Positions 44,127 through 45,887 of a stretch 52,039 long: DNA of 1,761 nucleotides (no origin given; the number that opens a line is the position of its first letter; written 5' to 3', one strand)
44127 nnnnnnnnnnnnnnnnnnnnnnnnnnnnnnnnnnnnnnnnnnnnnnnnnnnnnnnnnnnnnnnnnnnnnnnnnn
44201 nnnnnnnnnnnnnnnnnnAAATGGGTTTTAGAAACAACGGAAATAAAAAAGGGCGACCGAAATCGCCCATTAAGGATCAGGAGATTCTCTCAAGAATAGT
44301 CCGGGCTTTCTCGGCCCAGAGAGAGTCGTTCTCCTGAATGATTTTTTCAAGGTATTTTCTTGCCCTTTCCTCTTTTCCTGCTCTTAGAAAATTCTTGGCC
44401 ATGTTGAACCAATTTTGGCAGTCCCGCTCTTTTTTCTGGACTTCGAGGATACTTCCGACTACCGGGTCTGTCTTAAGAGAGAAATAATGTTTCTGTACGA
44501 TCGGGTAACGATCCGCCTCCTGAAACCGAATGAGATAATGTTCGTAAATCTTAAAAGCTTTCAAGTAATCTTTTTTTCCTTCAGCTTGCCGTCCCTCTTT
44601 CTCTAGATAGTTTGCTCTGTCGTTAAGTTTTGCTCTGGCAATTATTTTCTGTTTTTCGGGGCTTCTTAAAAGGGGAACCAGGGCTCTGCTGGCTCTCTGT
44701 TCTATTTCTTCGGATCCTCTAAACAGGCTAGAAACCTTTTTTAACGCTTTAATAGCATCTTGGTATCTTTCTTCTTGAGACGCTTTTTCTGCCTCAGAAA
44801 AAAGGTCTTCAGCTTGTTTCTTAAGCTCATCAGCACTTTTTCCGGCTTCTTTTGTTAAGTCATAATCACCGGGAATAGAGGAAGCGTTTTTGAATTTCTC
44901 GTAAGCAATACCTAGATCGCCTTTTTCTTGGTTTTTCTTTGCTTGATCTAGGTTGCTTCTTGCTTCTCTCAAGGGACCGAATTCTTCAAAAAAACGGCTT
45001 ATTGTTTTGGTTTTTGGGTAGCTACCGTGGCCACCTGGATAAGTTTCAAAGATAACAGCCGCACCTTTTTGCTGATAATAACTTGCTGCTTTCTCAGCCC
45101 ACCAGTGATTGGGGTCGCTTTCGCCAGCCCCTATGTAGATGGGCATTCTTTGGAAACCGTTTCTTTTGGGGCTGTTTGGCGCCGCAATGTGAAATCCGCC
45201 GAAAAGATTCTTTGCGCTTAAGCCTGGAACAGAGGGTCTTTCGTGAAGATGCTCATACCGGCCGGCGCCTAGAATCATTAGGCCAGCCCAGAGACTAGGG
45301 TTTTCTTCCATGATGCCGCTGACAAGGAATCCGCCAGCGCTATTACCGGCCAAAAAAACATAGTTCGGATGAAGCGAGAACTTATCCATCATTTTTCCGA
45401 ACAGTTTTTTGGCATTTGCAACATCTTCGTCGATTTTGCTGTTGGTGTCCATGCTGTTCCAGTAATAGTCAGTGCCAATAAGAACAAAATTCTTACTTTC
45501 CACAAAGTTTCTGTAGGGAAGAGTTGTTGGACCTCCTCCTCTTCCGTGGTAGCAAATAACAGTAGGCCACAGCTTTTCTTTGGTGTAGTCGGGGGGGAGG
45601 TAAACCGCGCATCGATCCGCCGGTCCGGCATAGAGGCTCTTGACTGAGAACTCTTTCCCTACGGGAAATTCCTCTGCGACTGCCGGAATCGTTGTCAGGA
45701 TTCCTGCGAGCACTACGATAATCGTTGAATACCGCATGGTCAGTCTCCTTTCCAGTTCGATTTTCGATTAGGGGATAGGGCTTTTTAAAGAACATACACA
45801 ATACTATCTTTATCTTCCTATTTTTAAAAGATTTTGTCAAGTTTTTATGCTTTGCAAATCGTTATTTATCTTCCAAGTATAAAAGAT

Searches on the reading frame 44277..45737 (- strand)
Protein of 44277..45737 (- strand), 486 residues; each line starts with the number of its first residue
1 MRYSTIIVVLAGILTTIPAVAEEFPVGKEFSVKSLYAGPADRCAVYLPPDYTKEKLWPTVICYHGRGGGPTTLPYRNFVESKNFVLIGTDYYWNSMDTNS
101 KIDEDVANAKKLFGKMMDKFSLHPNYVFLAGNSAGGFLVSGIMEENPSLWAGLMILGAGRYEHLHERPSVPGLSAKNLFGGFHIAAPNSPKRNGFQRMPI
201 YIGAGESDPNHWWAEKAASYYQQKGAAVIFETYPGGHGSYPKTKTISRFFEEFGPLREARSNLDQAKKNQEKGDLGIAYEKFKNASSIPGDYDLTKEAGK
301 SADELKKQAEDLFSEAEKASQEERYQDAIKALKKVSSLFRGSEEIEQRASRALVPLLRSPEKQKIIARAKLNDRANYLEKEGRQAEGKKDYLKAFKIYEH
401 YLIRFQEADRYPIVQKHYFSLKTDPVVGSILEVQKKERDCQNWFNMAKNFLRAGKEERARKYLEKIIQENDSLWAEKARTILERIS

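Call 3: search_protein_families(library=pfam, proteins=[window:44277-45737:-], max_evalue=0.01)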
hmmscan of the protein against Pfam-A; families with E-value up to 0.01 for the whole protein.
window:44277-45737:- (486 aa): 6 families
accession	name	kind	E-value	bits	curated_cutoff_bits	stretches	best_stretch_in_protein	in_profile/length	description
PF07859.19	Abhydrolase_3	-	0.00028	21.2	25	0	104-140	50-86/210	alpha/beta hydrolase fold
PF19556.4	PRTRC_E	-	0.00039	20.7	26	1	272-350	106-159/175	PRTRC system protein E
PF07719.23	TPR_2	-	0.0014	19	27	0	443-470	4-31/34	Tetratricopeptide repeat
PF14559.12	TPR_19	-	0.0021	18.8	25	0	321-353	3-35/68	Tetratricopeptide repeat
PF00326.27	Peptidase_S9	-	0.0049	16.8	22.6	0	115-155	54-94/213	Prolyl oligopeptidase family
PF12146.15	Hydrolase_4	-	0.0079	16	27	0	106-159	59-110/239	Serine aminopeptidase, S33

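Call 4: search_protein_families(library=ncbifam, proteins=[window:44277-45737:-], max_evalue=0.01)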
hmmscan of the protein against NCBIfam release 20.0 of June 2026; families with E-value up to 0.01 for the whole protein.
window:44277-45737:- (486 aa): 6 families
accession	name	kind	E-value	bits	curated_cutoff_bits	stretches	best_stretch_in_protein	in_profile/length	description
NF050058.1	e_dPHAscl_type1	hypoth_equivalog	1.1e-06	28.3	150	1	44-165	11-144/276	extracellular catalytic domain type 1 short-chain-length polyhydroxyalkanoate depolymerase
TIGR03302.1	OM_YfiO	subfamily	1.1e-05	25.1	81.4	1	301-347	25-71/239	outer membrane protein assembly factor BamD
TIGR01840.1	esterase_phb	subfamily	0.00011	21.7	107.85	1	92-157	63-127/213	PHB depolymerase family esterase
NF047558.1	TPR_END_plus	domain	0.0015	18.4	32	1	443-480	2-38/56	TPR end-of-group domain-containing protein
TIGR03504.1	FimV_Cterm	subfamily_domain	0.0018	18.3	30.65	1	446-485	5-44/44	FimV/HubP family polar landmark protein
NF005606.0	PRK07352.1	equivalog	0.0081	15.9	137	0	256-353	74-164/175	F0F1 ATP synthase subunit B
